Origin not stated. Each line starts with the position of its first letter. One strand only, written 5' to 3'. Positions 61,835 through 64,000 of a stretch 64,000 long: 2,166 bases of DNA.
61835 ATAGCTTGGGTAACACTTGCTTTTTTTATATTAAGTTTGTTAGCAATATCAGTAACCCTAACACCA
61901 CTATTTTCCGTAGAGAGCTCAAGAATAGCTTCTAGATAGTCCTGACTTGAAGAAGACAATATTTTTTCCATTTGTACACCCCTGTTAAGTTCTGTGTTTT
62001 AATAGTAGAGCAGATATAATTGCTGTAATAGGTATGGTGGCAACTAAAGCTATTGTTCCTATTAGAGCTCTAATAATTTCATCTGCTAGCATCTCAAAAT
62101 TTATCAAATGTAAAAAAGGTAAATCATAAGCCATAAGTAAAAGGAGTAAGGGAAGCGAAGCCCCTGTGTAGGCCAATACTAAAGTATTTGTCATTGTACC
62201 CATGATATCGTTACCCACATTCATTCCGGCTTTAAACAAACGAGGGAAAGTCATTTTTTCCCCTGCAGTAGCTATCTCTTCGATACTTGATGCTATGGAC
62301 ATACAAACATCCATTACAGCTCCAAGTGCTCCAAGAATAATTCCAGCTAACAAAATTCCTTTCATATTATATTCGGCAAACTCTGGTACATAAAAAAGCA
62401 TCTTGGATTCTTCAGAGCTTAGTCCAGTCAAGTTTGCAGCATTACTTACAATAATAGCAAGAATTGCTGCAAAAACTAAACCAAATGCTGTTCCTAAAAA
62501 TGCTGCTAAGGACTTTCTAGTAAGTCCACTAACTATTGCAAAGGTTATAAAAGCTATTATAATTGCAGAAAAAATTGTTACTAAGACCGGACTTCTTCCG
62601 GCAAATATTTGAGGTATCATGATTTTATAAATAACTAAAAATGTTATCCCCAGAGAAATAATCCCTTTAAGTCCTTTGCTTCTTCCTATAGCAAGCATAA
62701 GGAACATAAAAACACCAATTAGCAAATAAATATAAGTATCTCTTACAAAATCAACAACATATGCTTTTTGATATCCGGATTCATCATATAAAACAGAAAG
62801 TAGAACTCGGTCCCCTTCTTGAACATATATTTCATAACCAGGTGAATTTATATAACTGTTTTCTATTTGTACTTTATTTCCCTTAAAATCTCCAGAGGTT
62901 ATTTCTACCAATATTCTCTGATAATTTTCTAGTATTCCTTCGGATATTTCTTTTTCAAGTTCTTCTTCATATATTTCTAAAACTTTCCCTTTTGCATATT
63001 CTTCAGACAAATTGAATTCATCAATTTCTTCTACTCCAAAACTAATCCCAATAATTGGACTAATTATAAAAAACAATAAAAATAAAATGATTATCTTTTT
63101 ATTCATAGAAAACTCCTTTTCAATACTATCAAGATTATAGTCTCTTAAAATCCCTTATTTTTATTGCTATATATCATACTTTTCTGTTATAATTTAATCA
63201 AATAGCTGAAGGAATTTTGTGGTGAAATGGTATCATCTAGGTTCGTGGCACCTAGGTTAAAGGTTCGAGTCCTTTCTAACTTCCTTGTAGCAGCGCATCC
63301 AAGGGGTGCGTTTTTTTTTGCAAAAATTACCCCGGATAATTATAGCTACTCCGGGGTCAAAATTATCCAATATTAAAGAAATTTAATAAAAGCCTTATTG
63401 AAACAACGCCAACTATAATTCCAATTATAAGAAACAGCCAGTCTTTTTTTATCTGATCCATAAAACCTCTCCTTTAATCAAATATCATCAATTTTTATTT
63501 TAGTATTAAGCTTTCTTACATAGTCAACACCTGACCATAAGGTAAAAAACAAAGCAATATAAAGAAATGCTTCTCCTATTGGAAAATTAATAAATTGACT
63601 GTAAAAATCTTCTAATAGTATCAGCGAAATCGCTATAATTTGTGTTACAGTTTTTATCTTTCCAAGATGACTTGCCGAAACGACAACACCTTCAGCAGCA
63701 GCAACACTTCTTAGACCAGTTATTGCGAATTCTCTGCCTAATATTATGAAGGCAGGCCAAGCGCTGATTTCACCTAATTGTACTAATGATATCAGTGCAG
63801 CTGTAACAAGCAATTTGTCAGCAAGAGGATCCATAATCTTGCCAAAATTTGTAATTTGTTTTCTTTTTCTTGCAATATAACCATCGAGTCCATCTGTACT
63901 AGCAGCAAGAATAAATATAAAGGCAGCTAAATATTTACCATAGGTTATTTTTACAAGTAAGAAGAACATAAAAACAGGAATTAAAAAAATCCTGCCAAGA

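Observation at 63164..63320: Orphan tRNA-like RNA gene with a private promoter and terminator (His-like loop, intact elbow, non-canonical acceptor, no CCA)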

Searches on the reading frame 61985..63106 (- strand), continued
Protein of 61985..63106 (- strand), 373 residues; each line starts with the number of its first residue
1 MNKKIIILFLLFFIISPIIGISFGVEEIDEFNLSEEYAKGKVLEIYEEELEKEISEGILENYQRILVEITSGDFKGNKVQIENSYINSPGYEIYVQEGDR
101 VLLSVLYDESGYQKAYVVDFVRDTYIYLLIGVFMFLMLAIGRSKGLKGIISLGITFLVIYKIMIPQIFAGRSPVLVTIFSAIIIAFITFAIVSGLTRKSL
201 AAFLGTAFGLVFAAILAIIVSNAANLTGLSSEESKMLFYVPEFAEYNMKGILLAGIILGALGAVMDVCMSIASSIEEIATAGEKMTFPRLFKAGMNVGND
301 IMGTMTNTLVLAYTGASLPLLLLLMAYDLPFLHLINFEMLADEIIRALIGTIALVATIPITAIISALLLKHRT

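Call 76: find_encoding_contigs(protein=P0243, flank=10000, max_places=10)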
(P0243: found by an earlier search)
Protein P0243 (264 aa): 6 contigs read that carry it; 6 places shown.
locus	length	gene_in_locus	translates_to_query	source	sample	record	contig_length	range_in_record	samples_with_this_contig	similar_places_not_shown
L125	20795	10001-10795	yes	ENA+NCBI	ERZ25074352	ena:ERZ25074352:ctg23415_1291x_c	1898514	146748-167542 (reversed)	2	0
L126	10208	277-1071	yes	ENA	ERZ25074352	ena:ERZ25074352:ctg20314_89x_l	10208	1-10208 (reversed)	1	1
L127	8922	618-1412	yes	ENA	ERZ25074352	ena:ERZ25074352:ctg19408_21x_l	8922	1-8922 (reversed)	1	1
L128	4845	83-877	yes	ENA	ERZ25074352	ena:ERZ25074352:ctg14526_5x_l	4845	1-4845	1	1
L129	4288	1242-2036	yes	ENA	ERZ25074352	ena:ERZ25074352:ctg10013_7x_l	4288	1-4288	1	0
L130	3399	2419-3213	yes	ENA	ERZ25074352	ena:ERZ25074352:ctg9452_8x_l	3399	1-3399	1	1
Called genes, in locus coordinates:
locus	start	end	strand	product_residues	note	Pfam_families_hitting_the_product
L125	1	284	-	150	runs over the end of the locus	-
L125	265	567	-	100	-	PF01527:HTH_Tnp_1 (weak), PF13518:HTH_28 (weak)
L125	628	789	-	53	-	-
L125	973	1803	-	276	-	PF07695:7TMR-DISM_7TM (weak)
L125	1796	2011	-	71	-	PF01035:DNA_binding_1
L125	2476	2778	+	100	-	PF14690:Zn_ribbon_ISL3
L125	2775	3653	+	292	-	PF01610:DDE_Tnp_ISL3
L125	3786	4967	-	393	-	PF00291:PALP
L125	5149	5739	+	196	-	PF00817:IMS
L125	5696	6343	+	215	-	PF11798:IMS_HHH (weak), PF11799:IMS_C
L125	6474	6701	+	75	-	-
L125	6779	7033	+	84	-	PF01527:HTH_Tnp_1 (weak), PF13518:HTH_28 (weak)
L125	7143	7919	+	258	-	PF00665:rve, PF13683:rve_3, PF13333:rve_2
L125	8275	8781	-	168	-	PF04073:tRNA_edit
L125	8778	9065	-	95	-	PF04456:DUF503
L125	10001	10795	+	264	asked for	PF13276:HTH_21, PF00665:rve, PF13333:rve_2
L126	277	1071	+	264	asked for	PF13276:HTH_21, PF00665:rve, PF13333:rve_2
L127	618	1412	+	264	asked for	PF13276:HTH_21, PF00665:rve, PF13333:rve_2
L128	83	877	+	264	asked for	PF13276:HTH_21, PF00665:rve, PF13333:rve_2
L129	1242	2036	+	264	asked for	PF13276:HTH_21, PF00665:rve, PF13333:rve_2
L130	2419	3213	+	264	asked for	PF13276:HTH_21, PF00665:rve, PF13333:rve_2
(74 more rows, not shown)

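Call 86: search_protein_families(library=pfam, proteins=[window:61985-63106:-], max_evalue=0.00001)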
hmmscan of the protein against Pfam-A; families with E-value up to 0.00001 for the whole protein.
window:61985-63106:- (373 aa): 1 family
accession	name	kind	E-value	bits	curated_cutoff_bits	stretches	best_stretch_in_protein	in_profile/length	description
PF07907.16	YibE_F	-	7.4e-82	274.9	27.2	1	126-366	1-240/241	YibE/F-like protein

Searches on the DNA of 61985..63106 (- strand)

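Call 9: search_rna_families(sources=[L001, L002, L003, L004, L005], threshold=gathering)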
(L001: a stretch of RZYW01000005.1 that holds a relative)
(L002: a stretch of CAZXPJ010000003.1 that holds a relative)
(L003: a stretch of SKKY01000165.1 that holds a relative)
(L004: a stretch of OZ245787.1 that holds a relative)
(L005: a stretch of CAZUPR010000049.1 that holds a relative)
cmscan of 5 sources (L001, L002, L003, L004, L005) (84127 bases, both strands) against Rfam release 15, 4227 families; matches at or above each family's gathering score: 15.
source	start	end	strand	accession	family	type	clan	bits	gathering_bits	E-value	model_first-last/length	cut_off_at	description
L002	11767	11979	+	RF00230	T-box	Cis-reg; leader;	-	113.8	93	2.8e-24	1-219/219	no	T-box leader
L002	14045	14226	+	RF00168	Lysine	Cis-reg; riboswitch;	-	110.2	30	2.1e-28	1-182/182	no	Lysine riboswitch aptamer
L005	8893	9108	+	RF00230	T-box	Cis-reg; leader;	-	109.9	93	2.7e-23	1-219/219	no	T-box leader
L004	13928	14109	+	RF00168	Lysine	Cis-reg; riboswitch;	-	105.8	30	4.7e-27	1-182/182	no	Lysine riboswitch aptamer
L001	13888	14069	+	RF00168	Lysine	Cis-reg; riboswitch;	-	102.8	30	4.1e-26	1-182/182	no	Lysine riboswitch aptamer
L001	11626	11840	+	RF00230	T-box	Cis-reg; leader;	-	101.9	93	3.3e-21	1-219/219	no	T-box leader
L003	3106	3323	+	RF00230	T-box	Cis-reg; leader;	-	98.4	93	2.5e-20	1-219/219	no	T-box leader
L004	11661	11878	+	RF00230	T-box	Cis-reg; leader;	-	97.9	93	3.4e-20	1-219/219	no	T-box leader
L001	18158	18259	+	RF01749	pan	Cis-reg;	-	52.4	36.2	3.9e-06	1-92/92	no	pan motif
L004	20712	20819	+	RF01749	pan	Cis-reg;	-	50.3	36.2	1.2e-05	1-92/92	no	pan motif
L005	7099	7169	-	RF00005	tRNA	Gene; tRNA;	CL00001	49.2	29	2.2e-07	1-71/71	no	tRNA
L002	8487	8558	-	RF00005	tRNA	Gene; tRNA;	CL00001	43.8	29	6.6e-06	1-71/71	no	tRNA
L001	9835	9905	-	RF00005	tRNA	Gene; tRNA;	CL00001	43.1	29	1.1e-05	1-71/71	no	tRNA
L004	8275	8345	-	RF00005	tRNA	Gene; tRNA;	CL00001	40.5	29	5.5e-05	1-71/71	no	tRNA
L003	5359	5488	+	RF01749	pan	Cis-reg;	-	37.2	36.2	0.011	1-92/92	no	pan motif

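Call 53: search_rna_families(sources=[L030, L013, L027, L028, L029], threshold=gathering, show_alignments=0)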
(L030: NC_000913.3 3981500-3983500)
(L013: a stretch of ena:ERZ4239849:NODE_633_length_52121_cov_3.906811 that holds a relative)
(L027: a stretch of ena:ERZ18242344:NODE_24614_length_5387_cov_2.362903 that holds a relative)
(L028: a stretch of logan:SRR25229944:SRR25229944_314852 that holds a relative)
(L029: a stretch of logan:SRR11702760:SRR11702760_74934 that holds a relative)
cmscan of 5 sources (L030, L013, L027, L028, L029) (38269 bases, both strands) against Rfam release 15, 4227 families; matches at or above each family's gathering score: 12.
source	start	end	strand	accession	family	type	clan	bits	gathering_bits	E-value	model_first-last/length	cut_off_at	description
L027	4135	4354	+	RF00230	T-box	Cis-reg; leader;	-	106.3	93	1e-22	1-219/219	no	T-box leader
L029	5645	5859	+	RF00230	T-box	Cis-reg; leader;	-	103.1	93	7.3e-22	1-219/219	no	T-box leader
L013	14758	14939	+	RF00168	Lysine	Cis-reg; riboswitch;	-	99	30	2.6e-25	1-182/182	no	Lysine riboswitch aptamer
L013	12497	12711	+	RF00230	T-box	Cis-reg; leader;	-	98.2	93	1.3e-20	1-219/219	no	T-box leader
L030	1011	1083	+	RF00005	tRNA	Gene; tRNA;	CL00001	69.7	29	2.3e-13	1-71/71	no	tRNA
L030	1236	1309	+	RF00005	tRNA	Gene; tRNA;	CL00001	65.8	29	2.7e-12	1-71/71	no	tRNA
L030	876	949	+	RF00005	tRNA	Gene; tRNA;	CL00001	64.1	29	7.7e-12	1-71/71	no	tRNA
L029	2470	2540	-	RF00005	tRNA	Gene; tRNA;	CL00001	51.4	29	2.5e-08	1-71/71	no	tRNA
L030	1107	1190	+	RF00005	tRNA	Gene; tRNA;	CL00001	48.5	29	1.6e-07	1-71/71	no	tRNA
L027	990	1060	-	RF00005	tRNA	Gene; tRNA;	CL00001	42.8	29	5.7e-06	1-71/71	no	tRNA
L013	10722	10792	-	RF00005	tRNA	Gene; tRNA;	CL00001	42.2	29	8.5e-06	1-71/71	no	tRNA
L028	2280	2350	-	RF00005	tRNA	Gene; tRNA;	CL00001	30.2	29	0.016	1-70/71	no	tRNA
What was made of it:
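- On tRNA (Rfam RF00005) / tRNA-His gene call: Relatives score 30.2-51.4 bits (calls 9, 53).
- Scores are 20-40 bits below E. coli hisR (call 53).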

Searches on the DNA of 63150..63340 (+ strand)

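Call 54: search_rna_families(source=window, start=63150, end=63340, threshold=evalue, max_evalue=10, show_alignments=3)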
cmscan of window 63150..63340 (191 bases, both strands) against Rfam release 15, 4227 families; matches with E-value up to 10: 9.
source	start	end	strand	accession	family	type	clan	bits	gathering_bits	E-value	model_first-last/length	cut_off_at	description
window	63213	63283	+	RF00005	tRNA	Gene; tRNA;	CL00001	41.7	29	5.9e-08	1-71/71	no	tRNA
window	63289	63321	+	RF00489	ctRNA_p42d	Gene; antisense;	-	23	50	0.0049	1-46/46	no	ctRNA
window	63207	63319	+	RF02435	SpF41_sRNA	Gene; sRNA;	-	20.6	52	0.35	1-105/105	no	Streptococcus sRNA SpF41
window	63169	63240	+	RF01191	SNORD121A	Gene; snRNA; snoRNA; CD-box;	-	17.7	44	0.72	1-82/82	no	Small nucleolar RNA SNORD121A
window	63257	63319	+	RF02451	ncr1241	Gene; sRNA;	-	17.5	60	0.89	1-63/63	no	Bacillus sRNA ncr1241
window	63255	63309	+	RF02553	YrlA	Gene; sRNA;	-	13.4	69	3.4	27-81/114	no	Y RNA-like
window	63239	63282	+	RF01684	mascRNA-menRNA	Gene;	-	12.5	42.5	5.9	1-56/56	no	MALAT1-associated small cytoplasmic RNA/MEN beta RNA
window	63165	63225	+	RF00815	mir-244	Gene; miRNA;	-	12.5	62.5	9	1-94/94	no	mir-244 microRNA precursor family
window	63257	63319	+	RF01468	rli32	Gene; sRNA;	-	12.3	100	2.2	1-147/147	no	Listeria sRNA rli32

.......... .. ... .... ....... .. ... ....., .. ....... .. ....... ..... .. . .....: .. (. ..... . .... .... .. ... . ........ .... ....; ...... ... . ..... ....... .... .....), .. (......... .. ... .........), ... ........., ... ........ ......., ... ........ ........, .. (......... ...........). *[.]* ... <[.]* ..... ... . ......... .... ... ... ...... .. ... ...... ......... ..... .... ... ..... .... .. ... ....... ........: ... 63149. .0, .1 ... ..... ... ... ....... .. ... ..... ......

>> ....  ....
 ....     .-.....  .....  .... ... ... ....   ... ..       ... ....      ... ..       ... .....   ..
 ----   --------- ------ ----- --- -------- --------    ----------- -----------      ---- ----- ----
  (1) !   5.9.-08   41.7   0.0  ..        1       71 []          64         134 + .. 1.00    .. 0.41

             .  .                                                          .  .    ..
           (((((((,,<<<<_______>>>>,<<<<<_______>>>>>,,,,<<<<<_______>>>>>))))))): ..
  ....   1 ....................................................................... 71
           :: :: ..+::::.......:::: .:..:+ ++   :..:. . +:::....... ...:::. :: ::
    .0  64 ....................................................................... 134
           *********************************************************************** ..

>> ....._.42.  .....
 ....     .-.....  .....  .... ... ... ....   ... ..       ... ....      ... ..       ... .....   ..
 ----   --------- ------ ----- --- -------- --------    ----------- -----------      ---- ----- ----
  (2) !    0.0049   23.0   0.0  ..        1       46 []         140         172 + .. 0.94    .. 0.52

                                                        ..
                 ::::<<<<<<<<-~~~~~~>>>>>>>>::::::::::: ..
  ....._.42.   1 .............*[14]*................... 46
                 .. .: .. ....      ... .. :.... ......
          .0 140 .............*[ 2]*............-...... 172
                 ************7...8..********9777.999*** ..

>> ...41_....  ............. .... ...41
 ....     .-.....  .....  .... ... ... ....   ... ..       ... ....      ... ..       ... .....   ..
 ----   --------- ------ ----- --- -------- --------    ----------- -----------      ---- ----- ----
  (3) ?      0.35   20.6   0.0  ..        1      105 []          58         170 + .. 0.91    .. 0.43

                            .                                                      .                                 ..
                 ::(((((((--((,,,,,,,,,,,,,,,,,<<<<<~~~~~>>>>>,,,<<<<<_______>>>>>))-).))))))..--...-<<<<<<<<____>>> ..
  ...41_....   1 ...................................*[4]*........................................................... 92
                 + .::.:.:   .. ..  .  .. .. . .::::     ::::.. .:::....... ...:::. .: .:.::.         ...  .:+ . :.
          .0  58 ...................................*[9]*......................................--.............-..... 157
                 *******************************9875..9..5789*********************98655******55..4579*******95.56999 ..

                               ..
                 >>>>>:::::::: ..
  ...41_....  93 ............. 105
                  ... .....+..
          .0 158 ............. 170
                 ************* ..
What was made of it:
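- On YrlA / Y RNA-like (RF02553): 13.4 bits against a threshold of 69 (call 54).
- On SpF41 sRNA (RF02435): 20.6 bits against a threshold of 52, E = 0.35 on a 191-nt search (call 54).
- Closest known: YrlA / bacterial Y RNA-like. Same: SpF41's model aligns end to end with this transcript, covering the closing helix, a hairpin, the T arm and the terminator (call 54).
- Closest known: YrlA / bacterial Y RNA-like. Different: Both scores are far below threshold (13.4 against 69; 20.6 against 52; call 54).
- RF02553 YrlA scores only 13.4 bits (threshold 69), and only over the T arm and terminator (call 54).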

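Call 55: search_dna_similar(query=window:63198-63322:+, collection=phages, mode=distant, max_rows=15, max_evalue=0.01)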
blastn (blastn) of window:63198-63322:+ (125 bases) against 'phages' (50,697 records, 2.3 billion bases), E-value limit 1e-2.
No match.
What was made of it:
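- Tried and rejected: blastn against phage genomes found nothing (call 55).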

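Call 82: build_rna_model(alignment_id=A2, structure=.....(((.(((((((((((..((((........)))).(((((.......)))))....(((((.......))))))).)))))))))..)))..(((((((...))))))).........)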
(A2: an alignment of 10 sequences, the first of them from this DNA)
Model R1 built from alignment A2 (10 sequences, 122 columns); structure: as given.
model positions 119; base pairs 35; branch points 3; effective number of sequences 1.11; information 0.591 bits per position. Calibrated on 0.2 Mb of random sequence (short: E-values are rough).
structure used (alignment columns):
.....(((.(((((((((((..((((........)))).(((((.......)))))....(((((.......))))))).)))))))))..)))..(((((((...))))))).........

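Call 83: search_with_rna_model(model_id=R1, sources=[window, L001, L002, L003, L004, L005, L008, L013, L016, L019, L026, L027, L028, L029, L031, L033, L124, L125, L030, L082, L037, L101], max_evalue=1, make_alignment=true, show_alignments=0)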
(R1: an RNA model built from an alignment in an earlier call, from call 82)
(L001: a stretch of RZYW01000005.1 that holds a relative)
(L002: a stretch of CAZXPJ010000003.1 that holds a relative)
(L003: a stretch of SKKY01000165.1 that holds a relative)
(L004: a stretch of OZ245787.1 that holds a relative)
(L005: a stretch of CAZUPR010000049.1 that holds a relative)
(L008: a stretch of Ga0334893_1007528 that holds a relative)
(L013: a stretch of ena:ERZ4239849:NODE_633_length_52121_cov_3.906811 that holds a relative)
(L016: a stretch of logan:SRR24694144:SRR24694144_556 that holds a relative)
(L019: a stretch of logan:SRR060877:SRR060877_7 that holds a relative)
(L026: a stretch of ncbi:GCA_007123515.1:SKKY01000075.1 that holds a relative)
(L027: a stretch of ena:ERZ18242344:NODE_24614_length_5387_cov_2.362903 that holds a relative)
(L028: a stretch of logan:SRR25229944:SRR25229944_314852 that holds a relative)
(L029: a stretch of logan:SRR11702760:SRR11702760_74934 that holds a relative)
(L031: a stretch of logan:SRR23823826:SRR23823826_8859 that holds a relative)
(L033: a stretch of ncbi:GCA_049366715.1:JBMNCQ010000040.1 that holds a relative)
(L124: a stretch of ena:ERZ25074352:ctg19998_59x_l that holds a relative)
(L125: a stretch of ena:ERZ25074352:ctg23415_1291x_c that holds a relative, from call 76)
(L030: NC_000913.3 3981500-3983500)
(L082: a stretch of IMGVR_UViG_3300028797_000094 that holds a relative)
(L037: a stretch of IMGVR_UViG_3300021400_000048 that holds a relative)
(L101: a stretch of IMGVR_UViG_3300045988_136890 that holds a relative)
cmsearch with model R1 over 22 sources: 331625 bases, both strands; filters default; matches with E-value up to 1: 25.
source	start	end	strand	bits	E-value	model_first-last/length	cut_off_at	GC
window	63200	63318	+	133.9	3.8e-29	1-119/119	no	0.43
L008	794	913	-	132.6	7.7e-29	1-119/119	no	0.44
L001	9799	9918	-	130.3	2.7e-28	1-119/119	no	0.45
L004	8239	8358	-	130.1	3.1e-28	1-119/119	no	0.47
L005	7063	7182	-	128.9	6.1e-28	1-119/119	no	0.47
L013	10686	10805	-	125.8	3.1e-27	1-119/119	no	0.49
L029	2436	2553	-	125.2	4.5e-27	1-119/119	no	0.37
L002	8453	8571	-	122.5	1.9e-26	1-119/119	no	0.39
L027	956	1072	-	119.6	9.5e-26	1-119/119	no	0.46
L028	2247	2359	-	95.1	6.6e-20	1-119/119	no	0.52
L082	10183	10280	+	53.3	5.9e-10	1-119/119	no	0.41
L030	1223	1344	+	52.2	1e-09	1-119/119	no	0.55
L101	2870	2942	-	51.5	1.6e-09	13-84/119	no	0.52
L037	1539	1641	-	44.8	6.1e-08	1-119/119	no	0.45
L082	3596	3709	+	41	4.7e-07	1-119/119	no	0.36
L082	8603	8715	+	38.8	1.6e-06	1-119/119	no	0.45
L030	1008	1085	+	36.8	4.8e-06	11-86/119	no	0.54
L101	2514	2616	-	35.8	8.2e-06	1-119/119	no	0.49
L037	1081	1193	-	32.4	5.5e-05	1-119/119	no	0.35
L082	10804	10913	+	32.2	6.1e-05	1-119/119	no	0.36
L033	2173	2244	+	22.5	0.012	1-119/119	no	0.33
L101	515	640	-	19.9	0.05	1-119/119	no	0.49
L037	2442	2516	-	19.9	0.052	13-84/119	no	0.45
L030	877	947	+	17.2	0.22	15-82/119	no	0.66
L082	8842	8924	+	16.1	0.41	13-84/119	no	0.6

Alignment A3: 25 matches aligned to the model, 205 columns, each read 5' to 3' on its own strand. Consensus structure (alignment columns), stored with it:
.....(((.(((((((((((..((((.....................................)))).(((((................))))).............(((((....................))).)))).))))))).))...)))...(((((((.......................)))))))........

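Call 84: search_with_rna_model(model_id=R1, sources=[window, L001, L002, L004, L005, L008, L013, L027, L028, L029], max_evalue=1e-15, make_alignment=true, show_alignments=0)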
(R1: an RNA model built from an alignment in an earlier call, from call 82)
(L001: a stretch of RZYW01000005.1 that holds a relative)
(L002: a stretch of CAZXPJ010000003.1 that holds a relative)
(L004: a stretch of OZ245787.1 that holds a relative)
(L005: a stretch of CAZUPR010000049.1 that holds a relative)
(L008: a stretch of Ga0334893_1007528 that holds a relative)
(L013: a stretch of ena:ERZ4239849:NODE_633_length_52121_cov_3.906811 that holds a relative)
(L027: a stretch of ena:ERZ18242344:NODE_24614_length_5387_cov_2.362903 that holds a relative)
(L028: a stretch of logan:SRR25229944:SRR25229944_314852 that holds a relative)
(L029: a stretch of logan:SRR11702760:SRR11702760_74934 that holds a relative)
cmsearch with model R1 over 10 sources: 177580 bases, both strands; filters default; matches with E-value up to 1e-15: 10.
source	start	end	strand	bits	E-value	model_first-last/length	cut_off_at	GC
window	63200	63318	+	133.9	2.1e-29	1-119/119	no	0.43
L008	794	913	-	132.6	4.1e-29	1-119/119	no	0.44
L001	9799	9918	-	130.3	1.5e-28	1-119/119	no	0.45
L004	8239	8358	-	130.1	1.7e-28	1-119/119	no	0.47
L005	7063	7182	-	128.9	3.2e-28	1-119/119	no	0.47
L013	10686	10805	-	125.8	1.7e-27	1-119/119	no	0.49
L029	2436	2553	-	125.2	2.4e-27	1-119/119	no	0.37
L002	8453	8571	-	122.5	1e-26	1-119/119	no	0.39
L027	956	1072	-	119.6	5.1e-26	1-119/119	no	0.46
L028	2247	2359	-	95.1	3.6e-20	1-119/119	no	0.52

Alignment A4: 10 matches aligned to the model, 124 columns, each read 5' to 3' on its own strand. Consensus structure (alignment columns), stored with it:
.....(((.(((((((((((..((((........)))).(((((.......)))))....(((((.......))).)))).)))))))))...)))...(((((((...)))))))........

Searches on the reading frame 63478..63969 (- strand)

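Call 86: search_protein_families(library=pfam, proteins=[window:63478-63969:-], max_evalue=0.00001)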
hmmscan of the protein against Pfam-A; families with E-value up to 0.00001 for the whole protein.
window:63478-63969:- (163 aa): 1 family
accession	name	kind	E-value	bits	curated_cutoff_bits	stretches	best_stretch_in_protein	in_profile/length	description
PF01066.26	CDP-OH_P_transf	-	3.1e-40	138.5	22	1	3-145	19-152/152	CDP-alcohol phosphatidyltransferase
